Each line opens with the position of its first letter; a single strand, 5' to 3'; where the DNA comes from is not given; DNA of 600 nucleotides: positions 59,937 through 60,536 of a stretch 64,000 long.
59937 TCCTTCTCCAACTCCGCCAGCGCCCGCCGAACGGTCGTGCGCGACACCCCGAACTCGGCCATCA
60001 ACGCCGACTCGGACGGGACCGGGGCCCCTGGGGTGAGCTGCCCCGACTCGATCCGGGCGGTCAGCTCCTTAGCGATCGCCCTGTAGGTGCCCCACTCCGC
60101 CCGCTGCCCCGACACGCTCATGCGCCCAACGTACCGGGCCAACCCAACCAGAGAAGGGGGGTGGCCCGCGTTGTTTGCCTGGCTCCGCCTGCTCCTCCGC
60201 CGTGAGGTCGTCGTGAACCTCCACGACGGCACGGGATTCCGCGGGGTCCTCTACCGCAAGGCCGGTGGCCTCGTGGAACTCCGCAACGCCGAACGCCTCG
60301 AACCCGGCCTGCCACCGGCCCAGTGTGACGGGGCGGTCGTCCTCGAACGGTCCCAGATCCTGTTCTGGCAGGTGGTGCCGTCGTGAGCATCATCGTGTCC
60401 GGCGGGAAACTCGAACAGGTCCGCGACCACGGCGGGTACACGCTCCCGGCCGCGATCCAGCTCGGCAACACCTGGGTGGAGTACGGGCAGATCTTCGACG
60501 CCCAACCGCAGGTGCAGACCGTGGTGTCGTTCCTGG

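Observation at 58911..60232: Two minus-strand insert genes inserted between terminase large subunit and portal, one a tandem-GntR regulator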

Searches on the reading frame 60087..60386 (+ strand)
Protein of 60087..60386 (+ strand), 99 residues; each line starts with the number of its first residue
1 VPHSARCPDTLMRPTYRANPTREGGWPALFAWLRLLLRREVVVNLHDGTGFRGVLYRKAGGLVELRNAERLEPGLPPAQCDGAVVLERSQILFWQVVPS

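Call 3: search_protein_families(library=pfam, proteins=[window:60087-60386:+], max_evalue=0.01)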
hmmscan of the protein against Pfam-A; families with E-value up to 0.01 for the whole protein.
window:60087-60386:+ (99 aa): 0 families

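Call 4: search_protein_families(library=phrogs, proteins=[window:60087-60386:+], max_evalue=0.01)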
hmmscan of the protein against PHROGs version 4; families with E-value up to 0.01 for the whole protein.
window:60087-60386:+ (99 aa): 2 families
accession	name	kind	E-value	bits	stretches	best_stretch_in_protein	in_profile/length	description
phrog_6750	-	unknown function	1.3e-17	64.3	1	34-96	6-68/69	-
phrog_29151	-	unknown function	1.8e-10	41.6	1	15-96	27-107/108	-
